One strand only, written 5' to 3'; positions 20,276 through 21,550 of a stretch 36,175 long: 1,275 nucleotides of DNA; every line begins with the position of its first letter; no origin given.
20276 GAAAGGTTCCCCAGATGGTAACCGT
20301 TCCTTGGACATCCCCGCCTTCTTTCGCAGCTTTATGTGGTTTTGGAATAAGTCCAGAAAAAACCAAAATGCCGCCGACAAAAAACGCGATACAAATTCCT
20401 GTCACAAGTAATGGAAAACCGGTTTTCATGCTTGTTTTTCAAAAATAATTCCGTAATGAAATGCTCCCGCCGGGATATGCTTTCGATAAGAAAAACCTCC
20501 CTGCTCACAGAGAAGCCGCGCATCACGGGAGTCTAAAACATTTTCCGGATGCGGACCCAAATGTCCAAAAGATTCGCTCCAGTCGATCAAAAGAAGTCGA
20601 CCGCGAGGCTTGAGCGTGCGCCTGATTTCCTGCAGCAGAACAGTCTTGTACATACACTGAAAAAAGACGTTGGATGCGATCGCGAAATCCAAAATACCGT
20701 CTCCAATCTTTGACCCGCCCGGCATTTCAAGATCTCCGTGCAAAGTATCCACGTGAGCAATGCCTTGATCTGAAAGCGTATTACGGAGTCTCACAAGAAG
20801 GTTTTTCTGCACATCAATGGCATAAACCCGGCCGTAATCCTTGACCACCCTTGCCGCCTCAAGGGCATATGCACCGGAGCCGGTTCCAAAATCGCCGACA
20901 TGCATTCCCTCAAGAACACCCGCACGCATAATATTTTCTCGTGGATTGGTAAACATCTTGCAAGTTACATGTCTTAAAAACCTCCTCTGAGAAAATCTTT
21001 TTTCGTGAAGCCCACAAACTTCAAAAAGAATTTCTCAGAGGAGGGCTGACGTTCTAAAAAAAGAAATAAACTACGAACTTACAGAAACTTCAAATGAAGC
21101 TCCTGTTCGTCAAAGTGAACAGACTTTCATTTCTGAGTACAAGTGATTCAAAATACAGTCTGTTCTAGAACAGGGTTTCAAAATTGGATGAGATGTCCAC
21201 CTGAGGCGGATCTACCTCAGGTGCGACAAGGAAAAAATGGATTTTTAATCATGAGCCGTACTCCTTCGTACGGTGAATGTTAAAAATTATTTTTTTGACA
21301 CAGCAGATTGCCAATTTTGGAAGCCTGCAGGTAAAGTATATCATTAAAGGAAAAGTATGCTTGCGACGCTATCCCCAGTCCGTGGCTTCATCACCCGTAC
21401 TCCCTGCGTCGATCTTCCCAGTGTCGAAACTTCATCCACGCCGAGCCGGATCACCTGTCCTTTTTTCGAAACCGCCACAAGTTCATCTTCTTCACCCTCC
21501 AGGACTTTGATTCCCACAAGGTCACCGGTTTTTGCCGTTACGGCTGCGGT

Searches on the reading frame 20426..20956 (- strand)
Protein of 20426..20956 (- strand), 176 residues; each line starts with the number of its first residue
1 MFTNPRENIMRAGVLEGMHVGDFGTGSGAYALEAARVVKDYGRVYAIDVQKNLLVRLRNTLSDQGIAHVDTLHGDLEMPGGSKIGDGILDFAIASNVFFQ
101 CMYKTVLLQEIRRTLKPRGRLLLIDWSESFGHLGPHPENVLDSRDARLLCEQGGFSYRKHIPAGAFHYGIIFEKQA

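Call 9: search_protein_families(library=pfam, proteins=[window:20426-20956:-])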
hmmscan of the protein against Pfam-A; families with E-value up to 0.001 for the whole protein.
window:20426-20956:- (176 aa): 8 families
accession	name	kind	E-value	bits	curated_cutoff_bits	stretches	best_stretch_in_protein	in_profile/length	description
PF08241.18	Methyltransf_11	-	1.8e-12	48.1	21.2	1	22-122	2-94/95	Methyltransferase domain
PF13649.12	Methyltransf_25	-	1.4e-10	42.1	27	1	22-119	3-97/97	Methyltransferase domain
PF13847.12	Methyltransf_31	-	7.1e-10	39.2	27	1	16-135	3-117/145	Methyltransferase domain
PF01209.24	Ubie_methyltran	-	2.7e-08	33.9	20.1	1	11-128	42-156/233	ubiE/COQ5 methyltransferase family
PF08242.18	Methyltransf_12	-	1.2e-07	32.8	30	1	22-121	2-98/98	Methyltransferase domain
PF01135.25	PCMT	-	7.5e-06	26.3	20.3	1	15-75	72-132/210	Protein-L-isoaspartate(D-aspartate) O-methyltransferase (PCMT)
PF13489.12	Methyltransf_23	-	1.1e-05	25.7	27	1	6-136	10-124/164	Methyltransferase domain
PF08704.16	GCD14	-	0.00026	21.2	26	0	13-73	37-97/247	tRNA methyltransferase complex GCD14 subunit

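Call 15: find_encoding_contigs(protein=window:20426-20956:-, flank=10000, max_places=10)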
Protein window:20426-20956:- (176 aa): no gene with exactly this product is on record in the collection.

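Call 41: find_homologous_proteins(query=window:20426-20956:-, max_evalue=1e-20)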
Query window:20426-20956:- (176 aa): 163 proteins with E <= 1e-20 among 294 candidates; the best 120 are listed.
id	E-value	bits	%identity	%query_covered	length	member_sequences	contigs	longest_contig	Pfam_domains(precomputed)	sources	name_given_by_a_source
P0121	1.8e-114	398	100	100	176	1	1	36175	PF13847.13,PF13489.13,PF13649.13,PF01135.26,PF01209.25,PF08241.19,PF08242.19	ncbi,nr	ncbi:MAG TPA: methyltransferase domain-containing protein [Candidatus Paceibacterota bacterium]|nr:m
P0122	3.4e-47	179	48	99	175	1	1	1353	PF13847.13,PF13649.13,PF01209.25,PF08241.19,PF08242.19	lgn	-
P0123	3.6e-46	175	51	98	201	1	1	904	PF13847.13,PF13489.13,PF13649.13,PF01135.26,PF01209.25,PF08241.19,PF08242.19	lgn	-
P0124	8.5e-46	174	48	98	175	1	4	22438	PF13847.13,PF13489.13,PF05175.21,PF13649.13,PF02390.24,PF01135.26,PF01728.26,PF01209.25,PF08241.19,PF08242.19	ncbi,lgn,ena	ncbi:MAG: methyltransferase domain-containing protein [Patescibacteria group bacterium]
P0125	7.4e-45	171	49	97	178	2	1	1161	PF13847.13,PF13489.13,PF13649.13,PF01135.26,PF01209.25,PF08241.19,PF08242.19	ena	-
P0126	3.4e-44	169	49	99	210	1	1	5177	PF13847.13,PF05175.21,PF13649.13,PF02475.24,PF01135.26,PF01209.25,PF08241.19,PF08242.19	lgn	-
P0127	7.5e-44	168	51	96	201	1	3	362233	PF13847.13,PF13489.13,PF13649.13,PF01209.25,PF08241.19,PF08242.19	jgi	jgi:ubiquinone/menaquinone biosynthesis C-methylase UbiE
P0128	9.6e-44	167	45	98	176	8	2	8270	PF13847.13,PF13489.13,PF13649.13,PF02390.24,PF01135.26,PF01209.25,PF08241.19,PF08242.19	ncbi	-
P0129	1.1e-43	167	47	99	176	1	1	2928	PF13847.13,PF05175.21,PF13649.13,PF02390.24,PF01135.26,PF01209.25,PF08241.19,PF08242.19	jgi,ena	-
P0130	1.2e-43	167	50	97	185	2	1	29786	PF13847.13,PF13489.13,PF05175.21,PF13649.13,PF01209.25,PF08241.19,PF08242.19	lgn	-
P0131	2.0e-43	166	45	99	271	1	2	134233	PF13847.13,PF13489.13,PF13649.13,PF01189.24,PF01135.26,PF01728.26,PF01209.25,PF08241.19,PF08242.19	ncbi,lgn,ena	-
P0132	3.2e-43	166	48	99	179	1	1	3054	PF13847.13,PF13489.13,PF05175.21,PF13649.13,PF01135.26,PF13679.13,PF01209.25,PF08241.19,PF08242.19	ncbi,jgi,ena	jgi:ubiquinone/menaquinone biosynthesis C-methylase UbiE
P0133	3.7e-43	165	49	98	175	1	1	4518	PF13847.13,PF13489.13,PF05175.21,PF13649.13,PF01135.26,PF01728.26,PF01209.25,PF08241.19,PF08242.19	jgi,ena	jgi:ubiquinone/menaquinone biosynthesis C-methylase UbiE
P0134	5.1e-43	165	45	99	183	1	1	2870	PF13847.13,PF13489.13,PF06325.20,PF05175.21,PF13649.13,PF00891.25,PF01728.26,PF01209.25,PF08241.19,PF08242.19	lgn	-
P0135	7.4e-43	164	47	99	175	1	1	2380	PF13489.13,PF02475.24,PF08704.17,PF08241.19,PF13847.13,PF05175.21,PF13649.13,PF00891.25,PF01135.26,PF01728.26,PF01209.25,PF08242.19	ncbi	-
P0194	1.3e-38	151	44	97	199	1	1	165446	PF13847.13,PF13489.13,PF13649.13,PF01189.24,PF01135.26,PF01728.26,PF01209.25,PF08241.19,PF08242.19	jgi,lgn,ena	-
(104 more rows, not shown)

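Call 42: find_encoding_contigs(protein=P0124, flank=6000, max_places=4)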
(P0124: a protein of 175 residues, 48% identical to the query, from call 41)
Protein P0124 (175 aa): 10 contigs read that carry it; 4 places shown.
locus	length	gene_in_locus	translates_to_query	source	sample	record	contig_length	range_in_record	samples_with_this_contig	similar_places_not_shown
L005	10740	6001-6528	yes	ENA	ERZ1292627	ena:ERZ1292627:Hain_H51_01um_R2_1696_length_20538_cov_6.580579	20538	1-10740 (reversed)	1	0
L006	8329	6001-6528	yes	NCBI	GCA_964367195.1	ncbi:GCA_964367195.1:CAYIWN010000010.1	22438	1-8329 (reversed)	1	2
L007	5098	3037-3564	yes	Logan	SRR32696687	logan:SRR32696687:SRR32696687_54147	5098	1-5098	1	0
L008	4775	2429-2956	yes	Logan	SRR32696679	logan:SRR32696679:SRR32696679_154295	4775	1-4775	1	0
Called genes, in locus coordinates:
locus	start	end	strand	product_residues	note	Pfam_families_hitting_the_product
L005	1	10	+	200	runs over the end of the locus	PF01195:Pept_tRNA_hydro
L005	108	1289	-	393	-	PF00575:S1, PF23459:S1_RRP5 (weak)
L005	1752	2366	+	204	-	PF13483:Lactamase_B_3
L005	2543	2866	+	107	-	-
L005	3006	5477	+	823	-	PF00521:DNA_topoisoIV, PF03989:DNA_gyraseA_C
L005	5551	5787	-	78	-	-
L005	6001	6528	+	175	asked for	PF01135:PCMT, PF01209:Ubie_methyltran, PF05175:MTS (weak), PF13489:Methyltransf_23 (weak), PF01728:FtsJ (weak), PF13847:Methyltransf_31, PF08241:Methyltransf_11, PF13649:Methyltransf_25, +2 more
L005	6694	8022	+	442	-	-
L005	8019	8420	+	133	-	PF18895:T4SS_pilin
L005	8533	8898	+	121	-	PF04956:TrbC, PF18895:T4SS_pilin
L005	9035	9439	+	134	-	PF18895:T4SS_pilin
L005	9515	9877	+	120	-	PF18895:T4SS_pilin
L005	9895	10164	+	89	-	PF18895:T4SS_pilin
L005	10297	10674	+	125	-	PF18895:T4SS_pilin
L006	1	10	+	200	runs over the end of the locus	PF01195:Pept_tRNA_hydro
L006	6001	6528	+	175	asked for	PF01135:PCMT, PF01209:Ubie_methyltran, PF05175:MTS (weak), PF13489:Methyltransf_23 (weak), PF01728:FtsJ (weak), PF13847:Methyltransf_31, PF08241:Methyltransf_11, PF13649:Methyltransf_25, +2 more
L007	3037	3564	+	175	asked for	PF01135:PCMT, PF01209:Ubie_methyltran, PF05175:MTS (weak), PF13489:Methyltransf_23 (weak), PF01728:FtsJ (weak), PF13847:Methyltransf_31, PF08241:Methyltransf_11, PF13649:Methyltransf_25, +2 more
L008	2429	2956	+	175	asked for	PF01135:PCMT, PF01209:Ubie_methyltran, PF05175:MTS (weak), PF13489:Methyltransf_23 (weak), PF01728:FtsJ (weak), PF13847:Methyltransf_31, PF08241:Methyltransf_11, PF13649:Methyltransf_25, +2 more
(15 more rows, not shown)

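Call 43: find_encoding_contigs(protein=P0127, flank=6000, max_places=3)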
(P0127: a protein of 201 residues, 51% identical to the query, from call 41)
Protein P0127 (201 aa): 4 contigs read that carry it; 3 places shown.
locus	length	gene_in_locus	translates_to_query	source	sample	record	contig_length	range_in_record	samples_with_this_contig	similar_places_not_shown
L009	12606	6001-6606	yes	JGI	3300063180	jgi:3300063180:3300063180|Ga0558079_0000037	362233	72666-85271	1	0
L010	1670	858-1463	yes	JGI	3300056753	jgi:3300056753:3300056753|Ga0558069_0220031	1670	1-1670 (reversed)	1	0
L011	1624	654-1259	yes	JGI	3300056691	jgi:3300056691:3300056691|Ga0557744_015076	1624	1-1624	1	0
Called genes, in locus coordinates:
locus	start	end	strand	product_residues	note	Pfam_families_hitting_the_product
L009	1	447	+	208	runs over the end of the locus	PF01195:Pept_tRNA_hydro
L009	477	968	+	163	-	PF00293:NUDIX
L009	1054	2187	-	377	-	PF21543:CvfB_2nd (faint), PF23459:S1_RRP5 (faint), PF00575:S1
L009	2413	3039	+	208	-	PF13483:Lactamase_B_3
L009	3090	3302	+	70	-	-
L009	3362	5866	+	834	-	PF00521:DNA_topoisoIV, PF03989:DNA_gyraseA_C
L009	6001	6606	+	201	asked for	PF13489:Methyltransf_23, PF01209:Ubie_methyltran, PF13847:Methyltransf_31, PF08241:Methyltransf_11, PF08242:Methyltransf_12, PF13649:Methyltransf_25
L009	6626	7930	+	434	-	PF13416:SBP_bac_8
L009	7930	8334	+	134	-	PF18895:T4SS_pilin (weak)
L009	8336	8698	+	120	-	-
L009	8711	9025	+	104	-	-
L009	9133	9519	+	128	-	PF18895:T4SS_pilin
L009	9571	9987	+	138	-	-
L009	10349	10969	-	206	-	-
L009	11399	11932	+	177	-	-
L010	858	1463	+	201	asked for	PF13489:Methyltransf_23, PF01209:Ubie_methyltran, PF13847:Methyltransf_31, PF08241:Methyltransf_11, PF08242:Methyltransf_12, PF13649:Methyltransf_25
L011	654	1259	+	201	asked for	PF13489:Methyltransf_23, PF01209:Ubie_methyltran, PF13847:Methyltransf_31, PF08241:Methyltransf_11, PF08242:Methyltransf_12, PF13649:Methyltransf_25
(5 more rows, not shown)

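Call 90: find_encoding_contigs(protein=P0194, flank=10000, max_places=3)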
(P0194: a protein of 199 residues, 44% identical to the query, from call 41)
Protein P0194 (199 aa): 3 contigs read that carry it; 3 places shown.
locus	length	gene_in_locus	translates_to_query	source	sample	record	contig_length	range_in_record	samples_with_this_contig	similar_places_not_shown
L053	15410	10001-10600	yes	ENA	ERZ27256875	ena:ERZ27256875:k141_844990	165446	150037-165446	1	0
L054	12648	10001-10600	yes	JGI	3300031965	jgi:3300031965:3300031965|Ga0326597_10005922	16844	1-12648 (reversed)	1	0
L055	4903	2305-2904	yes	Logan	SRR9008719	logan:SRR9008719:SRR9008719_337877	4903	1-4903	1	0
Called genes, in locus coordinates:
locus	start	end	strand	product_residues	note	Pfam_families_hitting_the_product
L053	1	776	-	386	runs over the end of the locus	PF02491:SHS2_FTSA, PF11104:PilM_2 (weak), PF14450:FtsA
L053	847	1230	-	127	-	PF02130:YbeY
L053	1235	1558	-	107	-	-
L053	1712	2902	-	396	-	PF03129:HGTP_anticodon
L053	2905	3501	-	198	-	PF10502:Peptidase_S26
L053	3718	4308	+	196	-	PF01195:Pept_tRNA_hydro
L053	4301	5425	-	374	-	PF17092:PCB_OB (faint), PF21543:CvfB_2nd (faint), PF21710:Spt6_S1 (faint), PF23459:S1_RRP5 (faint), PF00575:S1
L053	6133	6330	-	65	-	-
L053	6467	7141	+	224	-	PF13483:Lactamase_B_3, PF12706:Lactamase_B_2 (faint)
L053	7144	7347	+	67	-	-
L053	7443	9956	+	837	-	PF00521:DNA_topoisoIV, PF03989:DNA_gyraseA_C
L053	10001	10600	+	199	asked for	PF01135:PCMT (weak), PF13489:Methyltransf_23 (weak), PF01189:Methyltr_RsmB-F (weak), PF01209:Ubie_methyltran, PF13847:Methyltransf_31, PF08241:Methyltransf_11, PF08242:Methyltransf_12, PF13649:Methyltransf_25, +1 more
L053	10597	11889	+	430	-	PF01547:SBP_bac_1, PF13416:SBP_bac_8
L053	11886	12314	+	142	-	PF18895:T4SS_pilin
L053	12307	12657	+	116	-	-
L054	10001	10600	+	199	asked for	PF01135:PCMT (weak), PF13489:Methyltransf_23 (weak), PF01189:Methyltr_RsmB-F (weak), PF01209:Ubie_methyltran, PF13847:Methyltransf_31, PF08241:Methyltransf_11, PF08242:Methyltransf_12, PF13649:Methyltransf_25, +1 more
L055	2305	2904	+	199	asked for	PF01135:PCMT (weak), PF13489:Methyltransf_23 (weak), PF01189:Methyltr_RsmB-F (weak), PF01209:Ubie_methyltran, PF13847:Methyltransf_31, PF08241:Methyltransf_11, PF08242:Methyltransf_12, PF13649:Methyltransf_25, +1 more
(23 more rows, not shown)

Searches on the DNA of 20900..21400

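Call 26: search_rna_families(source=window, start=20900, end=21400, threshold=evalue, max_evalue=5)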
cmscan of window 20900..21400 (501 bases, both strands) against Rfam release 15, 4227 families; matches with E-value up to 5: 14.
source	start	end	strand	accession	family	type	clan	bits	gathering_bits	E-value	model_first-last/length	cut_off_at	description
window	20981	21046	+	RF03217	mir-3167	Gene; miRNA;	-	30.4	86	0.0016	1-59/59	no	mir-3167 microRNA precursor family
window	20983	21044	+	RF03198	mir-7385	Gene; miRNA;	-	29.2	69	0.00022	1-62/62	no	mir-7385 microRNA precursor family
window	20977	21049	+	RF03926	MIR1435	Gene; miRNA;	-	26.9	94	0.074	1-186/186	no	MIR1435 microRNA precursor family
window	20979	21044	-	RF03217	mir-3167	Gene; miRNA;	-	25.9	86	0.021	1-59/59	no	mir-3167 microRNA precursor family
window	20978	21047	-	RF04134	MIR7504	Gene; miRNA;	-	23.2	83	0.11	1-124/124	no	MIR7504 microRNA precursor family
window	20972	21060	-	RF03933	MIR6445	Gene; miRNA;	-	21.9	100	0.075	1-117/117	no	MIR6445 microRNA precursor family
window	21071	21177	-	RF02099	rivX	Gene; sRNA;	-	21.2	100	0.0025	1-248/248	no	rivX sRNA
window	20996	21016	-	RF01111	SBWMV2_UPD-PKk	Cis-reg;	-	21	35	0.15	1-21/21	no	Pseudoknot of upstream pseudoknot domain (UPD) of the 3'UTR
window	20981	21044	-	RF04211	MIR5185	Gene; miRNA;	-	20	101.7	0.25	16-100/111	no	MIR5185 microRNA precursor family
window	20921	21004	-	RF02589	Spy779816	Gene; sRNA;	-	18.8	67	1.9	1-88/88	no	S. pyogenes small RNA 779816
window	20978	21047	-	RF00884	MIR815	Gene; miRNA;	-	18.3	63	0.9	1-81/81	no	MIR815 microRNA precursor family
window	20985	21038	-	RF00900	mir-255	Gene; miRNA;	-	17.5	50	2.6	1-59/59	no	mir-255 microRNA precursor family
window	20981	21044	-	RF03632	MIR1882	Gene; miRNA;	-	17.1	107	1.2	24-108/131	no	MIR1882 microRNA precursor family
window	21069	21097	+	RF01933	bxd_5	Gene; lncRNA;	-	13.9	50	0.81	28-57/57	no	Bithoraxoid conserved region 5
